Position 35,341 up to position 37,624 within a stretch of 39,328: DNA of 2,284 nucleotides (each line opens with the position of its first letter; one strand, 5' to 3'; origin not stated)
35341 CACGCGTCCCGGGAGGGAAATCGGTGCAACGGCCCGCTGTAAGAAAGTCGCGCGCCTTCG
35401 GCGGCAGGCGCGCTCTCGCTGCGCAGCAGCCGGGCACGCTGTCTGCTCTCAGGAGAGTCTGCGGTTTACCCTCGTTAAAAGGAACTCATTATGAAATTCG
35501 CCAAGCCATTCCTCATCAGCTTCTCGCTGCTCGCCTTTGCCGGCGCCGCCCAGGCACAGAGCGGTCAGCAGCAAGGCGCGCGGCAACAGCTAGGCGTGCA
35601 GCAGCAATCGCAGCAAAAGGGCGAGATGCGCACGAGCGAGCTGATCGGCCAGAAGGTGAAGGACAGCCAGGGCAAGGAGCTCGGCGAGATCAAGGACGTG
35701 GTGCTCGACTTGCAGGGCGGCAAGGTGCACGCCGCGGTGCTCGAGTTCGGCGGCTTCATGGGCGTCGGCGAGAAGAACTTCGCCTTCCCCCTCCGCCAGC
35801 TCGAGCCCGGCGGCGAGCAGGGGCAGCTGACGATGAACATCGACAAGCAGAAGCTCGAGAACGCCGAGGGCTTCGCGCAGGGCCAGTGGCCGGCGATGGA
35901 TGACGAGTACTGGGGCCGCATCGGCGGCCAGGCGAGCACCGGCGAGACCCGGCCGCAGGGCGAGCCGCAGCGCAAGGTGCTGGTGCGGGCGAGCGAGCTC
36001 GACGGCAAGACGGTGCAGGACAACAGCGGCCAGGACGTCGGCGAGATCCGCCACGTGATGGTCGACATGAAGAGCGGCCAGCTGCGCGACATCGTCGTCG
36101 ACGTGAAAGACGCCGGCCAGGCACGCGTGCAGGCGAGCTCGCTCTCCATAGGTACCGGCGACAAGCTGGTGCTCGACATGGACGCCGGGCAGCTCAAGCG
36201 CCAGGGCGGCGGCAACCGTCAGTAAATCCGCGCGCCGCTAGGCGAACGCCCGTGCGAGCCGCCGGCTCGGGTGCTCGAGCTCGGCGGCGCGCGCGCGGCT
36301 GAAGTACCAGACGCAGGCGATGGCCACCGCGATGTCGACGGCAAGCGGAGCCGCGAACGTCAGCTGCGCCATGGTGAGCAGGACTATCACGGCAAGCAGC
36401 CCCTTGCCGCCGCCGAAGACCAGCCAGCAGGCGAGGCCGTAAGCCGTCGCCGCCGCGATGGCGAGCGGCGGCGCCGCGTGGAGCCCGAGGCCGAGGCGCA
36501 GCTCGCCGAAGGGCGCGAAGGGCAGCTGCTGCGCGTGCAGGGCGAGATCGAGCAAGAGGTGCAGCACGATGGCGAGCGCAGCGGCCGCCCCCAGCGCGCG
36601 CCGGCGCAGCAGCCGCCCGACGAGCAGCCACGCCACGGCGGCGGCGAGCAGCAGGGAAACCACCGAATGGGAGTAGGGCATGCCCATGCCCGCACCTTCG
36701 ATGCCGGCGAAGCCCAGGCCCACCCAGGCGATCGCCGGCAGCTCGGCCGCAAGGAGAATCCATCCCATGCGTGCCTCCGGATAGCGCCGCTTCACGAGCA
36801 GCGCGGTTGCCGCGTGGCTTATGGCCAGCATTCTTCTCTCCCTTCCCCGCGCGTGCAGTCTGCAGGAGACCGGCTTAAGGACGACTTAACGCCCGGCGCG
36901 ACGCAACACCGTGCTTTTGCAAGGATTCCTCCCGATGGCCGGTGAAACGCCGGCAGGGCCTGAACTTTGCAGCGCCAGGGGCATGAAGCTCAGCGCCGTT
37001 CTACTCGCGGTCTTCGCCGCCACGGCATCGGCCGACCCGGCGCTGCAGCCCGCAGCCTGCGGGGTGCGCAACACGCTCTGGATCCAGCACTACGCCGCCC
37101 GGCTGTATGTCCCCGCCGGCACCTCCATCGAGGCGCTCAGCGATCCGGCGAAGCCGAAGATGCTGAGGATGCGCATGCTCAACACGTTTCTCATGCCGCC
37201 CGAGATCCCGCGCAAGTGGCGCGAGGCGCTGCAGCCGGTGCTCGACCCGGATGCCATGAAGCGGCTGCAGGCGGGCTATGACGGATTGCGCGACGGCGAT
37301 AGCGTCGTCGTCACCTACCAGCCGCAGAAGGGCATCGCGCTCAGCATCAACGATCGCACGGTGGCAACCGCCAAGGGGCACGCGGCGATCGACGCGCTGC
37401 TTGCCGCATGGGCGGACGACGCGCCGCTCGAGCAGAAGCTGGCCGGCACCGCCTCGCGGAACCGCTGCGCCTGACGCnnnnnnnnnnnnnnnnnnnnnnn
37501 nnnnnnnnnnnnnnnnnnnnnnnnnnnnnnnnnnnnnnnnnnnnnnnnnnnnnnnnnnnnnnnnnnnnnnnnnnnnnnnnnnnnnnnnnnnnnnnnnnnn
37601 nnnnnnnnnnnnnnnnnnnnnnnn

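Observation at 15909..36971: Thirteen -24/-12 (sigma-54-type) promoters wire the PRC-barrel, EF-hand, crystallin and DegQ genes into one regulon, with no activator in the window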

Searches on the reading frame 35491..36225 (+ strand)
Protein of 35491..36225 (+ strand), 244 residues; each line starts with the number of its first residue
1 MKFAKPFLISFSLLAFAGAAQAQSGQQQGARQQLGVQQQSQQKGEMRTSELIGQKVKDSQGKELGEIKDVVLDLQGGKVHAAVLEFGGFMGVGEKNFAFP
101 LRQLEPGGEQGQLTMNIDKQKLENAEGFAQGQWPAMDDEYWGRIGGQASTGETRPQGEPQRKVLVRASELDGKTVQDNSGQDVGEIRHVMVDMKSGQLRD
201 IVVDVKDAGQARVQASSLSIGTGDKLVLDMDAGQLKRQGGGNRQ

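Call 10: search_protein_families(library=pfam, proteins=[window:35491-36225:+], max_evalue=0.01)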
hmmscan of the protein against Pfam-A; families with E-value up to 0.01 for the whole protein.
window:35491-36225:+ (244 aa): 2 families
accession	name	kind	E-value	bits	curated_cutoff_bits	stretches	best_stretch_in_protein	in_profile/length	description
PF05239.21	PRC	-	7.4e-25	87.2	21.2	2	44-102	2-58/78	PRC-barrel domain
PF24986.1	PRC_RimM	-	0.0042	17.1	27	0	49-70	2-23/69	RimM PRC barrel domain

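Call 17: find_homologous_proteins(query=window:35491-36225:+, max_evalue=1e-10)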
Query window:35491-36225:+ (244 aa): 146 proteins with E <= 1e-10 among 1058 candidates; the best 120 are listed.
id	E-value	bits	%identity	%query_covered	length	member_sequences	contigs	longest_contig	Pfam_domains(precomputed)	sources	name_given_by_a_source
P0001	1.5e-149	514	100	100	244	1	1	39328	PF05239.22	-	-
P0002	1.7e-94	334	63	100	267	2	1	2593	PF05239.22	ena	-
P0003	4.6e-94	333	66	98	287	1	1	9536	PF05239.22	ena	-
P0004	1.2e-93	332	68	98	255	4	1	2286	PF05239.22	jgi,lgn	jgi:sporulation protein YlmC with PRC-barrel domain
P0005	4.1e-93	330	68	97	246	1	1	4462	PF05239.22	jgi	-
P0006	5.0e-93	330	65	98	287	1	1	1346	PF05239.22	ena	-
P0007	9.9e-93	329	68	88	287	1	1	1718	PF05239.22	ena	-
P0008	1.9e-91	324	65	99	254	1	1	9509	PF05239.22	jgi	jgi:sporulation protein YlmC with PRC-barrel domain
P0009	3.0e-91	324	64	98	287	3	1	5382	PF05239.22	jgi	jgi:sporulation protein YlmC with PRC-barrel domain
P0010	2.0e-89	318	64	98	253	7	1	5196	PF05239.22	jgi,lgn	-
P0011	2.9e-88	314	66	92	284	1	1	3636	PF05239.22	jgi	jgi:sporulation protein YlmC with PRC-barrel domain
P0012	6.5e-87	310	71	84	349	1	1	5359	PF05239.22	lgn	-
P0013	1.3e-86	309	71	79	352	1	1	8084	PF13405.13,PF00036.39,PF05239.22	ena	-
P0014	1.4e-86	308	71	79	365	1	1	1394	PF13405.13,PF00036.39,PF05239.22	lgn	-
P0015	2.7e-86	307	63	98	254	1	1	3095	PF05239.22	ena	-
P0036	6.3e-73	264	62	82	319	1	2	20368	PF13405.13,PF13202.13,PF05239.22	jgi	jgi:sporulation protein YlmC with PRC-barrel domain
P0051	3.2e-68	248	55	85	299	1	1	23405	PF05239.22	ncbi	-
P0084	3.2e-63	232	45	98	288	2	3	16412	PF05239.22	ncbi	-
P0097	6.8e-62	228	47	98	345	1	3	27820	PF05239.22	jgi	jgi:sporulation protein YlmC with PRC-barrel domain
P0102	1.4e-61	227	47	98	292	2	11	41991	PF05239.22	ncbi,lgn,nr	ncbi:MAG TPA: PRC-barrel domain-containing protein [Burkholderiales bacterium]|nr:PRC-barrel domain-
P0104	2.9e-61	226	56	78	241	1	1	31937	PF05239.22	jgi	jgi:sporulation protein YlmC with PRC-barrel domain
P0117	1.3e-59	220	51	96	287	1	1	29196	PF05239.22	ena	-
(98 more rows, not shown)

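Call 18: find_encoding_contigs(protein=P0102, flank=10000, max_places=4)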
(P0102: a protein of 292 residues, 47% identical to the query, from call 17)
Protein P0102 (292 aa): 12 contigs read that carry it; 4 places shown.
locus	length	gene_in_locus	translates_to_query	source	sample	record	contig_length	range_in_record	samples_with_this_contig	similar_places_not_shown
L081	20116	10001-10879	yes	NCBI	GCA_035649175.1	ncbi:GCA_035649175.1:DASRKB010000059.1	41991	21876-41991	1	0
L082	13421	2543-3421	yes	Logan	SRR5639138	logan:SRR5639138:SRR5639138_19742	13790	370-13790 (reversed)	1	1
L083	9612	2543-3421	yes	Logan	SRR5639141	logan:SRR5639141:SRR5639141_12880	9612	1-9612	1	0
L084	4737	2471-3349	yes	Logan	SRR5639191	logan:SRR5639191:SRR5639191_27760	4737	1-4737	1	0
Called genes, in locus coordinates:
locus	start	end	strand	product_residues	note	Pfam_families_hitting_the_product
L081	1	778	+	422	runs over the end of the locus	PF07690:MFS_1 (weak), PF11700:ATG22, PF13347:MFS_2, PF07690:MFS_1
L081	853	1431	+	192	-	PF13505:OMP_b-brl (weak)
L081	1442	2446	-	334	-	PF00106:adh_short, PF08659:KR, PF13561:adh_short_C2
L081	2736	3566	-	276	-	PF04116:FA_hydroxylase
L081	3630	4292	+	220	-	PF12840:HTH_20, PF01022:HTH_5, PF12802:MarR_2 (faint), PF00581:Rhodanese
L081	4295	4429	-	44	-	-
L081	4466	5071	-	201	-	PF01135:PCMT, PF13489:Methyltransf_23, PF13679:Methyltransf_32 (weak), PF01209:Ubie_methyltran, PF13847:Methyltransf_31, PF08241:Methyltransf_11, PF08242:Methyltransf_12, PF13649:Methyltransf_25, +1 more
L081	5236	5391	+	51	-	-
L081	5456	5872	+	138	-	-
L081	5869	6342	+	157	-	-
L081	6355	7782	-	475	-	PF00089:Trypsin, PF13365:Trypsin_2, PF00595:PDZ, PF13180:PDZ_2, PF17820:PDZ_6, PF00595:PDZ, PF13180:PDZ_2, PF17820:PDZ_6, +1 more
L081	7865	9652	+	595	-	PF02776:TPP_enzyme_N, PF01855:POR_N (weak), PF00205:TPP_enzyme_M, PF02775:TPP_enzyme_C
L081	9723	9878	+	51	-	-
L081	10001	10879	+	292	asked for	PF05239:PRC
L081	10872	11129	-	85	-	-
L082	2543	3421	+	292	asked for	PF05239:PRC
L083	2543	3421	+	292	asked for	PF05239:PRC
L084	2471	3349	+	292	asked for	PF05239:PRC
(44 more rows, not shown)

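Call 19: find_encoding_contigs(protein=P0117, flank=10000, max_places=2)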
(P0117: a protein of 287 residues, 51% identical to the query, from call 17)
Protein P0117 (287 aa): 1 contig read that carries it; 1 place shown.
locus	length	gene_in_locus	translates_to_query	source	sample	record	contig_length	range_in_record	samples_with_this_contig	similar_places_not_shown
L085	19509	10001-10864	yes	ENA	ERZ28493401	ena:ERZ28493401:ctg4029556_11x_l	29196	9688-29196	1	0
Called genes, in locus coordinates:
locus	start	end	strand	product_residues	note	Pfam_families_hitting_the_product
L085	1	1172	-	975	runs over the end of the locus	PF08447:PAS_3, PF00989:PAS, PF08448:PAS_4 (weak), PF13188:PAS_8 (weak), PF13426:PAS_9 (weak), PF00989:PAS (weak), PF00990:GGDEF, PF00563:EAL, +1 more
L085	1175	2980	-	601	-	PF05157:MshEN, PF00437:T2SSE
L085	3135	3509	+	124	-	-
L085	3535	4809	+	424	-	PF07690:MFS_1 (weak), PF11700:ATG22, PF13347:MFS_2, PF07690:MFS_1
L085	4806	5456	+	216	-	PF13505:OMP_b-brl (weak)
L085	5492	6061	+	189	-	PF13409:GST_N_2, PF13417:GST_N_3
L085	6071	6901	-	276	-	PF04116:FA_hydroxylase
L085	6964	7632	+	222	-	PF12840:HTH_20, PF01022:HTH_5, PF12802:MarR_2 (faint), PF00581:Rhodanese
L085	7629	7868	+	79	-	PF09851:SHOCT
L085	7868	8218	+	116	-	PF02635:DsrE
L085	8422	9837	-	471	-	PF00089:Trypsin, PF13365:Trypsin_2, PF00595:PDZ, PF13180:PDZ_2, PF17820:PDZ_6, PF00595:PDZ, PF13180:PDZ_2, PF17820:PDZ_6, +2 more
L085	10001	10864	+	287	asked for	PF05239:PRC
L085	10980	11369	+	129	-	-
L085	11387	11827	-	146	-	-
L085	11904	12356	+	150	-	PF03479:PCC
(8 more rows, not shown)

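Call 20: find_encoding_contigs(protein=P0104, flank=10000, max_places=2)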
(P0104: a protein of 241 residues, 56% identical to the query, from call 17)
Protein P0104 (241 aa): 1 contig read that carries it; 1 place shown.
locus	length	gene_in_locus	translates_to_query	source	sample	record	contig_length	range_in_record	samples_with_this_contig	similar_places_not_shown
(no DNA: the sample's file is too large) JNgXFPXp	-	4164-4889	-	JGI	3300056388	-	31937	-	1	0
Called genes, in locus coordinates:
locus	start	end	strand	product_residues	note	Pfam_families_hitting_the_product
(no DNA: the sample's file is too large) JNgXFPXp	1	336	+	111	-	PF00486:Trans_reg_C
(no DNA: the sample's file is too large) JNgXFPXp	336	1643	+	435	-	PF08521:2CSK_N (weak), PF26769:HAMP_PhoQ, PF00512:HisKA, PF02518:HATPase_c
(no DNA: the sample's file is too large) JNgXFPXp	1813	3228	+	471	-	PF00089:Trypsin, PF13365:Trypsin_2, PF00595:PDZ, PF13180:PDZ_2, PF17820:PDZ_6, PF00595:PDZ (weak), PF13180:PDZ_2, PF17820:PDZ_6, +2 more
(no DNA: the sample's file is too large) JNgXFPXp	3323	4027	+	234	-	PF05239:PRC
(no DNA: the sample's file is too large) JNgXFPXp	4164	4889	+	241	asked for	PF05239:PRC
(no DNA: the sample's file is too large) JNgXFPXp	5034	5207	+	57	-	-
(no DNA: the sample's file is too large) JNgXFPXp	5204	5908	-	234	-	PF05239:PRC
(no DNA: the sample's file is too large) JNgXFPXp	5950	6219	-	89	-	-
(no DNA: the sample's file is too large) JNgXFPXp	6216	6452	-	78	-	PF00036:EF-hand_1 (faint), PF13202:EF-hand_5 (faint), PF13405:EF-hand_6 (faint)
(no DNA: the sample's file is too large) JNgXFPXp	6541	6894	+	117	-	-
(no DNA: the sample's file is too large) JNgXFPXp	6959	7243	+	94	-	PF00036:EF-hand_1 (faint), PF13202:EF-hand_5 (faint), PF13405:EF-hand_6 (faint)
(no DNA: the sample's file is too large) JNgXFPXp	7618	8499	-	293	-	PF10011:DUF2254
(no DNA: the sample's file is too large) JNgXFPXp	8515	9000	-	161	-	PF10011:DUF2254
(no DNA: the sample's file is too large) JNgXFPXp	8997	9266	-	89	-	PF13202:EF-hand_5 (faint)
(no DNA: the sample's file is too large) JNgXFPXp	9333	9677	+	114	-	-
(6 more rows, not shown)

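Call 21: find_encoding_contigs(protein=P0003, flank=10000, max_places=2)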
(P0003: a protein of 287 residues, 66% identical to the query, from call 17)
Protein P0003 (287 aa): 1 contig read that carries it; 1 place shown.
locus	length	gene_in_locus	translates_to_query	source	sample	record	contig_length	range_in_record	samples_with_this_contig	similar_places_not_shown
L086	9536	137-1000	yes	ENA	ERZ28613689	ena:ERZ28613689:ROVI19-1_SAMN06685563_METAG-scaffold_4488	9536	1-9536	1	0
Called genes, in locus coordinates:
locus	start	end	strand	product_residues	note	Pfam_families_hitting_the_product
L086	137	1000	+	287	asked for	PF05239:PRC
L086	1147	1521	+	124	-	PF03479:PCC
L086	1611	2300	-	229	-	PF05239:PRC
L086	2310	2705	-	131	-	-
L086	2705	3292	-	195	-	PF05239:PRC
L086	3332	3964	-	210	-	PF00188:CAP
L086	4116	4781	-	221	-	PF03779:SPW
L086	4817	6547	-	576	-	-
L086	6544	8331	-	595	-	PF19291:TREH_N, PF00723:Glyco_hydro_15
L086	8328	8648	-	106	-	-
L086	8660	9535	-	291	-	?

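Call 25: find_encoding_contigs(protein=P0097, flank=10000, max_places=3)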
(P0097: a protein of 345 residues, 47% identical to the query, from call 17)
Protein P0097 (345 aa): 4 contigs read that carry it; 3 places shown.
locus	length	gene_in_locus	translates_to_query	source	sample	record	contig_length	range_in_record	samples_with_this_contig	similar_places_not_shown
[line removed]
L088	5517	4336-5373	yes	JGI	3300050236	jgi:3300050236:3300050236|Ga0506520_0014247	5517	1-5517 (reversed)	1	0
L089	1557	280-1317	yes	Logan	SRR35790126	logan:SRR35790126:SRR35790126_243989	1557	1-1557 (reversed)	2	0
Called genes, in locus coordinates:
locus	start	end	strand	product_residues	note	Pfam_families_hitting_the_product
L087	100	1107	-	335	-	PF02653:BPD_transp_2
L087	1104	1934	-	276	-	PF02653:BPD_transp_2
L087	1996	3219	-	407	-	PF13433:Peripla_BP_5, PF13458:Peripla_BP_6, PF01094:ANF_receptor, PF13433:Peripla_BP_5 (weak)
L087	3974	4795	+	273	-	PF05239:PRC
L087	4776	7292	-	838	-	PF05359:DUF748, PF00691:OmpA (faint), PF01471:PG_binding_1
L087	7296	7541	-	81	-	PF07498:Rho_N (weak)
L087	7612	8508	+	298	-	PF02129:Peptidase_S15, PF12146:Hydrolase_4 (weak), PF00326:Peptidase_S9 (weak), PF01738:DLH (weak)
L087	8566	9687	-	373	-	PF03773:ArsP_1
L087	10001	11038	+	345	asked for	PF05239:PRC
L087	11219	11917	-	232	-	PF00571:CBS, PF04972:BON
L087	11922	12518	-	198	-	PF02622:DUF179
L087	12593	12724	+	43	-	-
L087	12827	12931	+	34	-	-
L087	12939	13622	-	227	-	PF05239:PRC (weak)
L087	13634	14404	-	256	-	PF01145:Band_7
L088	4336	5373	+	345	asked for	PF05239:PRC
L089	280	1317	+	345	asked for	PF05239:PRC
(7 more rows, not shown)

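Call 26: find_encoding_contigs(protein=P0051, flank=10000, max_places=2)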
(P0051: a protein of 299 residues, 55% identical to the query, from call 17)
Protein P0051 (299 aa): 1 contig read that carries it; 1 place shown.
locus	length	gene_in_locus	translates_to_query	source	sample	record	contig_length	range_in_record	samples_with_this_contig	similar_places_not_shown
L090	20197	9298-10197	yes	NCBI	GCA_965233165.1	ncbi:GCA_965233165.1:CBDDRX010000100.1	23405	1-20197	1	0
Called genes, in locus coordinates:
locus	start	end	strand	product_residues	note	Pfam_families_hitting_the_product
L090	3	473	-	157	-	?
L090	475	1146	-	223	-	PF13618:Gluconate_2-dh3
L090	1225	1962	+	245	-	PF09678:Caa3_CtaG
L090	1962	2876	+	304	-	PF00116:COX2, PF00034:Cytochrom_C, PF13442:Cytochrome_CBB3 (weak)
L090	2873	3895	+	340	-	PF01699:Na_Ca_ex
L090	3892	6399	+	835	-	PF00115:COX1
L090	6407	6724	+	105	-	-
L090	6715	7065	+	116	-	PF13442:Cytochrome_CBB3 (weak), PF00034:Cytochrom_C (weak)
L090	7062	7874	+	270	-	PF13442:Cytochrome_CBB3, PF00034:Cytochrom_C (weak)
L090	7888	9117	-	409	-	PF10011:DUF2254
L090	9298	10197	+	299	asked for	PF05239:PRC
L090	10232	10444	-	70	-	PF11387:DUF2795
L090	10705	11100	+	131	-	-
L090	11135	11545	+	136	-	-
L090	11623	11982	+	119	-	-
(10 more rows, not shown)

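Call 27: find_encoding_contigs(protein=P0036, flank=10000, max_places=2)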
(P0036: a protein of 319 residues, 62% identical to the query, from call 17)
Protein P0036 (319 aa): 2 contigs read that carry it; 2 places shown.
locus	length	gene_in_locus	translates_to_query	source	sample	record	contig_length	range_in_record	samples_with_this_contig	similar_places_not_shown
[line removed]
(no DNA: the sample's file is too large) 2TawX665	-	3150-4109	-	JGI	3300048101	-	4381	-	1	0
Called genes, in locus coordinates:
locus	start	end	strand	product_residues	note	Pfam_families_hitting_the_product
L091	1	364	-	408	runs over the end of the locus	PF13433:Peripla_BP_5, PF13458:Peripla_BP_6, PF01094:ANF_receptor (weak)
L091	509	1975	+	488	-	PF00089:Trypsin, PF13365:Trypsin_2, PF14685:PDZ_Tricorn (faint), PF00595:PDZ, PF13180:PDZ_2, PF17820:PDZ_6, PF00595:PDZ, PF13180:PDZ_2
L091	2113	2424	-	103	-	-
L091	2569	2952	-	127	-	PF06150:ChaB, PF07498:Rho_N (faint)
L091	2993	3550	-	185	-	-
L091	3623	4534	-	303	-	PF12146:Hydrolase_4 (weak), PF00326:Peptidase_S9, PF01738:DLH (faint)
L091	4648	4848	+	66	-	-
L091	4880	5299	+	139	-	-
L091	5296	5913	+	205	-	PF05239:PRC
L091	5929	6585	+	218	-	PF01435:Peptidase_M48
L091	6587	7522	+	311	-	PF05239:PRC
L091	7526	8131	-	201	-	PF08964:Crystall_3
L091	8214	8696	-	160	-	-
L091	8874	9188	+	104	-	-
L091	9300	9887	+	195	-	PF00036:EF-hand_1 (faint), PF13202:EF-hand_5 (faint), PF13405:EF-hand_6 (faint), PF01471:PG_binding_1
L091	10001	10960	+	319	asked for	PF13202:EF-hand_5 (faint), PF13405:EF-hand_6 (faint), PF05239:PRC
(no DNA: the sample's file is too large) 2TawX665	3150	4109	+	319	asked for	PF13202:EF-hand_5 (faint), PF13405:EF-hand_6 (faint), PF05239:PRC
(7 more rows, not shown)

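Call 28: find_encoding_contigs(protein=P0084, flank=10000, max_places=3)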
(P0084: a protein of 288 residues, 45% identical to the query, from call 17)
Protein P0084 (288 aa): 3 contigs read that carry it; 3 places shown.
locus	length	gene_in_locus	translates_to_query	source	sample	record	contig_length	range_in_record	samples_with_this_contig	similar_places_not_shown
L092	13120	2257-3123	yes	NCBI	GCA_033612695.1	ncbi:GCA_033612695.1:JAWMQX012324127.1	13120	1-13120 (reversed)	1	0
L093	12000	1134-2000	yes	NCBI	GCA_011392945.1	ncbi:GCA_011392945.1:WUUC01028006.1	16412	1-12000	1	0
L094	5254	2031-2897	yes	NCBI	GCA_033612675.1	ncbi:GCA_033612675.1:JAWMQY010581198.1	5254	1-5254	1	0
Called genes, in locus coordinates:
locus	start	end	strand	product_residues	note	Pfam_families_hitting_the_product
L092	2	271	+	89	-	?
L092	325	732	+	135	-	-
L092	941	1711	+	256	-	PF00106:adh_short, PF08659:KR, PF13561:adh_short_C2, PF23441:SDR (weak)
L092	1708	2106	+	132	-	-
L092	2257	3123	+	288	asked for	PF05239:PRC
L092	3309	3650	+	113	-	-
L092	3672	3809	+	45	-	-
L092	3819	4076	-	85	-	-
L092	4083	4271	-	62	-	-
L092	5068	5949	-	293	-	PF03631:Virul_fac_BrkB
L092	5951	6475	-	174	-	-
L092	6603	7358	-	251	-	PF05239:PRC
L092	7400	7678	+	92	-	-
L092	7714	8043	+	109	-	PF00036:EF-hand_1 (faint), PF13202:EF-hand_5 (faint), PF13405:EF-hand_6 (faint), PF13499:EF-hand_7 (faint)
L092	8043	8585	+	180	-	PF05239:PRC (faint)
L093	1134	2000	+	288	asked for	PF05239:PRC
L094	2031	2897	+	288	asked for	PF05239:PRC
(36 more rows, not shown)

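Call 72: find_related_loci(query=window:35491-36225:+, collection=metagenome_contigs, flank=10000)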
Query window:35491-36225:+ (244 aa) in metagenome_contigs; peptide patterns used: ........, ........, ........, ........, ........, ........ (x = any residue, [..] = any of these).
105 stretches matched a pattern, but none encodes a relative of the query by tblastn (E <= 1e-3).

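Call 74: find_related_loci(query=A2, collection=metagenome_contigs, flank=10000)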
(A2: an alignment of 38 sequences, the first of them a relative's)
Query A2 (244 aa) in metagenome_contigs; peptide patterns used: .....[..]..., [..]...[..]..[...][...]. (x = any residue, [..] = any of these).
600 stretches matched a pattern (row limit reached: there are more); 12 encode a relative of the query (tblastn E <= 1e-3); 12 distinct loci.
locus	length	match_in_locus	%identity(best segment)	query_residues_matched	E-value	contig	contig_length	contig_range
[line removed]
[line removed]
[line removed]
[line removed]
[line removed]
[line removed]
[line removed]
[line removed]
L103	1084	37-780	47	1-239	2e-71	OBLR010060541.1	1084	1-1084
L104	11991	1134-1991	45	1-239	1e-66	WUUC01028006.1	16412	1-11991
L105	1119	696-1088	57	15-160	2e-54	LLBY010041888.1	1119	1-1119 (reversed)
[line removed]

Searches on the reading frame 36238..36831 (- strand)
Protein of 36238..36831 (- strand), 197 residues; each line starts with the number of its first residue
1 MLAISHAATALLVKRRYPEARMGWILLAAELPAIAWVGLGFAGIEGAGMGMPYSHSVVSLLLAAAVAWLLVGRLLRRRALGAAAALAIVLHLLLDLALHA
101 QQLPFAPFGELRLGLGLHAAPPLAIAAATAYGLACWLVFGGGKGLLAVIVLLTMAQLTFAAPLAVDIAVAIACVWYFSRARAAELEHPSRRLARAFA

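Call 35: search_protein_families(library=pfam, proteins=[window:36238-36831:-], max_evalue=0.001)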
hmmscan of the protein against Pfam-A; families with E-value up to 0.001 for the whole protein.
window:36238-36831:- (197 aa): 1 family
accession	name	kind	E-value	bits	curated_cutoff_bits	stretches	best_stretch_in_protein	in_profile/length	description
PF04307.19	YdjM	-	2.8e-05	24.1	29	1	8-153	12-163/176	YdjM inner membrane protein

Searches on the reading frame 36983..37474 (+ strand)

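Call 35: search_protein_families(library=pfam, proteins=[window:36983-37474:+], max_evalue=0.001)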
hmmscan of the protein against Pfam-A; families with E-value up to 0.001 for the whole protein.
window:36983-37474:+ (163 aa): 1 family
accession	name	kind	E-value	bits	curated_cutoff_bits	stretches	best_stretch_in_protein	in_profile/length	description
PF16036.10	Chalcone_3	-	2.6e-12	47.6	27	1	18-153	17-159/165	Chalcone isomerase-like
